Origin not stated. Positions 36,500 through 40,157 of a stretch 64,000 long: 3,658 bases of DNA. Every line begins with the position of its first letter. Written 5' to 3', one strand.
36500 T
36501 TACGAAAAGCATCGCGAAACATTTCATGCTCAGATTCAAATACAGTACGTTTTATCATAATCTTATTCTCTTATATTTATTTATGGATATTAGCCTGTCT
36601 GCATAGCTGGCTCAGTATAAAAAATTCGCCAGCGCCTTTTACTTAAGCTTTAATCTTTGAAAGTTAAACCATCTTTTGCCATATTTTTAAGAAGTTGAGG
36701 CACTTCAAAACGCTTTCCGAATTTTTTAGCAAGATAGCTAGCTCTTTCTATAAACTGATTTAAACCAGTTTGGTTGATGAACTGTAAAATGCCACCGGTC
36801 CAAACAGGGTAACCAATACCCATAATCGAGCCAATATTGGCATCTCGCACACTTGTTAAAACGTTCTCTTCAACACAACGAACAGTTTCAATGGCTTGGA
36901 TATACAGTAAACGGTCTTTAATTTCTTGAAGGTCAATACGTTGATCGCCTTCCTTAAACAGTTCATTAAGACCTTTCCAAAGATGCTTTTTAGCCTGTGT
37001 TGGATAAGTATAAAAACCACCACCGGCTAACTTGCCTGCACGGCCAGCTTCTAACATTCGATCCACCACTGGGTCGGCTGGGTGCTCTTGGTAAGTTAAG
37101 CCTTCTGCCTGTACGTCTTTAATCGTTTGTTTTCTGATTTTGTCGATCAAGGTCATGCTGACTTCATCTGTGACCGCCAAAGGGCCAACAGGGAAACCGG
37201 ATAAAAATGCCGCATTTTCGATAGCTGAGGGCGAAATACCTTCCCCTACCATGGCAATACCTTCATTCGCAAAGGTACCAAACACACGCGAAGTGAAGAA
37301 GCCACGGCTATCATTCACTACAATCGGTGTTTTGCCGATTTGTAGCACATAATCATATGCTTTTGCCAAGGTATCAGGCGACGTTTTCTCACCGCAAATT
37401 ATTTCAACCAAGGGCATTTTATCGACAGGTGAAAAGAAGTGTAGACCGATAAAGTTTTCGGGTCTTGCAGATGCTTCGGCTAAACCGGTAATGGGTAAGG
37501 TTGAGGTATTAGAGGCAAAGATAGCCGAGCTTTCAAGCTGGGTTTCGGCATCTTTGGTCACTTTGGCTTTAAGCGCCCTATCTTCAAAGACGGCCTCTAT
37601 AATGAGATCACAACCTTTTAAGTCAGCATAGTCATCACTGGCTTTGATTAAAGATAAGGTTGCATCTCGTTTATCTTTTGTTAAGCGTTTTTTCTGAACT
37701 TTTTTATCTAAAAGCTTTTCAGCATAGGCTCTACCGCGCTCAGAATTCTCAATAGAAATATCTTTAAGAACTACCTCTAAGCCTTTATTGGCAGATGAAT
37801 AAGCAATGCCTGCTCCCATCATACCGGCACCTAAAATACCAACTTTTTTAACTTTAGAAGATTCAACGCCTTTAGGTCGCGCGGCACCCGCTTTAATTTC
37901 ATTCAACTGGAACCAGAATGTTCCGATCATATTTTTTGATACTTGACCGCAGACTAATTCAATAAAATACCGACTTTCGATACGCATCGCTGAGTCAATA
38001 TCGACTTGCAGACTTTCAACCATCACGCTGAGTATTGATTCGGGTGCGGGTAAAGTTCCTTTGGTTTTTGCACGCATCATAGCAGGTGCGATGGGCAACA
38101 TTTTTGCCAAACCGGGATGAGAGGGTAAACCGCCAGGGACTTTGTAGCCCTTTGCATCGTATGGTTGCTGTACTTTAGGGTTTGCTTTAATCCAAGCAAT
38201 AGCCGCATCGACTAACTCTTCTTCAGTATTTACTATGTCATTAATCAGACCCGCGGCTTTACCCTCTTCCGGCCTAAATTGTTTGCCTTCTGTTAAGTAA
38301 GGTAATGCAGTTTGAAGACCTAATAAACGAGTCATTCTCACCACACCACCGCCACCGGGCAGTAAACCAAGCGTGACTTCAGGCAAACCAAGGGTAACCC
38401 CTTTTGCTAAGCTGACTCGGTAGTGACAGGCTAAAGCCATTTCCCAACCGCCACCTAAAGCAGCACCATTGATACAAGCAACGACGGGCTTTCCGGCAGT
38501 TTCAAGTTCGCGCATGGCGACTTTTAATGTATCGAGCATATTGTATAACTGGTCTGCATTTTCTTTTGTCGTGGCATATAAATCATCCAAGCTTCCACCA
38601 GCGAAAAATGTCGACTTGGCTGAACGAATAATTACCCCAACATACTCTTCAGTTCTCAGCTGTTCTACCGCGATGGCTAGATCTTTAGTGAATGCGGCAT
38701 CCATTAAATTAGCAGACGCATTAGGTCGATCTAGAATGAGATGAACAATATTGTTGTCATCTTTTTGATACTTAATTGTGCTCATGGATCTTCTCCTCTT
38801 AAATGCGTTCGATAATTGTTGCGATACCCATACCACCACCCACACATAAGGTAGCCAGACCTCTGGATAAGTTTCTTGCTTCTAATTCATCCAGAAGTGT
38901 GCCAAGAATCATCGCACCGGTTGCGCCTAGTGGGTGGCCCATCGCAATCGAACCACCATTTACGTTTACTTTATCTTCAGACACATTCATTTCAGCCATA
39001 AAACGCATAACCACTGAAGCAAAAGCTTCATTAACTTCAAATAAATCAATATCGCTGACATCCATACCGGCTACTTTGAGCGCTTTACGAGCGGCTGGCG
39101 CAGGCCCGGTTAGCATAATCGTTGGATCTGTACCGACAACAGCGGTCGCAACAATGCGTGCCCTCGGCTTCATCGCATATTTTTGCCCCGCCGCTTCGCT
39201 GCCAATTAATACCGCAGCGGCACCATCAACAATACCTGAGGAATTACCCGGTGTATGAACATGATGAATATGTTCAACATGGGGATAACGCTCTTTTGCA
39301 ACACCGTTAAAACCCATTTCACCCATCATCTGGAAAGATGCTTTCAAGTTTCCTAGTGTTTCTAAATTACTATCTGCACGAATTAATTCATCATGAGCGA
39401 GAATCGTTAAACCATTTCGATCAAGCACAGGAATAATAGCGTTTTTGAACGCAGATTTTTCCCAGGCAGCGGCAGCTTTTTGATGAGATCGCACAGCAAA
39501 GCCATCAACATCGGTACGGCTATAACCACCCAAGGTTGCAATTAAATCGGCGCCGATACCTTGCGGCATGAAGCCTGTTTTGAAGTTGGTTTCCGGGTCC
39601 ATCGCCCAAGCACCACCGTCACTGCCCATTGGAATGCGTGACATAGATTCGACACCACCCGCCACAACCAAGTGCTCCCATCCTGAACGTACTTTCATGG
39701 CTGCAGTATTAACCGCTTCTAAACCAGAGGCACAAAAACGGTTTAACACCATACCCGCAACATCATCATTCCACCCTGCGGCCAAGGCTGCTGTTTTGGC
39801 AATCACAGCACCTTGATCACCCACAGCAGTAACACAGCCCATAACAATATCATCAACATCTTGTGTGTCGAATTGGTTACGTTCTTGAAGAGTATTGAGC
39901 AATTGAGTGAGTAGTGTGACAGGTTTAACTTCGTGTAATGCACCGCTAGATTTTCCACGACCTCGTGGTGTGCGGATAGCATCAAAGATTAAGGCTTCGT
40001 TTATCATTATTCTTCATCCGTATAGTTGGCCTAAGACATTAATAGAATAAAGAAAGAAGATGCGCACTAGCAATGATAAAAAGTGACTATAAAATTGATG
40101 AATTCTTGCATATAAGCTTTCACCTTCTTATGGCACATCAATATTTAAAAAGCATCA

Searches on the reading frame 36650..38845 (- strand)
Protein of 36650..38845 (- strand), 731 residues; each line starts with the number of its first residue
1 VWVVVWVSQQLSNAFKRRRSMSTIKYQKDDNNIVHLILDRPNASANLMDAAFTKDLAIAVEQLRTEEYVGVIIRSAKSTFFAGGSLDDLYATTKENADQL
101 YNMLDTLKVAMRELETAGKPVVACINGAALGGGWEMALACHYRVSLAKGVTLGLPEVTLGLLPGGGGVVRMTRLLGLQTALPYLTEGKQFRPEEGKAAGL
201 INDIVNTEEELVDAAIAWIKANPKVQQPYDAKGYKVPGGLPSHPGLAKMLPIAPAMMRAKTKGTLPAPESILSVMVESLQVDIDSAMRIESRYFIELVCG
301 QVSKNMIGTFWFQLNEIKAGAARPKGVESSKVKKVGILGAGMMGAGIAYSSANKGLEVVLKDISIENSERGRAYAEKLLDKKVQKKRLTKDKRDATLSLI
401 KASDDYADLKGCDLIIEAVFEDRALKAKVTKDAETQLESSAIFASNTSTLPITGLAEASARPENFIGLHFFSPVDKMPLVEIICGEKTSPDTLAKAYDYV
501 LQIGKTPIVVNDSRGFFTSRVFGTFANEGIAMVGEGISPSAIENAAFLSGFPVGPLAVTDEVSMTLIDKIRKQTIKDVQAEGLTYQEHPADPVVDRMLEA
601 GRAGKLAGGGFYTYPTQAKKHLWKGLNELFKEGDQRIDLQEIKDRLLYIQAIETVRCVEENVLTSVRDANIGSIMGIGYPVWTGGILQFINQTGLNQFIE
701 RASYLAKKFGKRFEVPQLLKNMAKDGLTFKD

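Call 78: search_protein_families(library=pfam, proteins=[window:36650-38845:-], max_evalue=0.00001)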
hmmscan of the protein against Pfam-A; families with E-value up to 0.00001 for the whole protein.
window:36650-38845:- (731 aa): 4 families
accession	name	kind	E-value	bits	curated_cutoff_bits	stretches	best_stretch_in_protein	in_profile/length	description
PF02737.24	3HCDH_N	-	1.6e-63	214.3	22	1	334-512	1-179/180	3-hydroxyacyl-CoA dehydrogenase, NAD binding domain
PF00378.25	ECH_1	-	4e-32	112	27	1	30-220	3-188/251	Enoyl-CoA hydratase/isomerase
PF00725.27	3HCDH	-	2.7e-21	76.3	22.1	1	515-614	1-97/97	3-hydroxyacyl-CoA dehydrogenase, C-terminal domain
PF16113.10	ECH_2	-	6e-16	59.3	27.2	1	35-209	3-176/335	Enoyl-CoA hydratase/isomerase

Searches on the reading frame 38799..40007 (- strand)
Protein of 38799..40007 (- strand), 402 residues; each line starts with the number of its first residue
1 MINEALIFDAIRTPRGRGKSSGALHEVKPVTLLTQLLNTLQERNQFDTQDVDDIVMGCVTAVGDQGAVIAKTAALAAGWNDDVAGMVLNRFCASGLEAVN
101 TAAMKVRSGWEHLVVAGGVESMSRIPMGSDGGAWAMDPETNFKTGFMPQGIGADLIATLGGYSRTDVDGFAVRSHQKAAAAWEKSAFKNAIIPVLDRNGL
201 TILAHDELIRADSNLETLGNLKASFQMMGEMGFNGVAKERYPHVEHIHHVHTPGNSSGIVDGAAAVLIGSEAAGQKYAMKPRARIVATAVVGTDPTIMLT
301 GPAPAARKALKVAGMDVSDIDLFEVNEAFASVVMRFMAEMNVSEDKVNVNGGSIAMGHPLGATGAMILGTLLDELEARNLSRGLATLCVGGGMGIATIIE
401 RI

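Call 78: search_protein_families(library=pfam, proteins=[window:38799-40007:-], max_evalue=0.00001)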
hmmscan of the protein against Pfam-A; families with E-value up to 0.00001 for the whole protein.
window:38799-40007:- (402 aa): 2 families
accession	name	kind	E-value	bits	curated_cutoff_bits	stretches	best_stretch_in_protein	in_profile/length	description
PF00108.29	Thiolase_N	-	3.4e-49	168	26.4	1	7-229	3-237/260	Thiolase, N-terminal domain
PF02803.24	Thiolase_C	-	3.5e-45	153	27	1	280-401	2-123/123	Thiolase, C-terminal domain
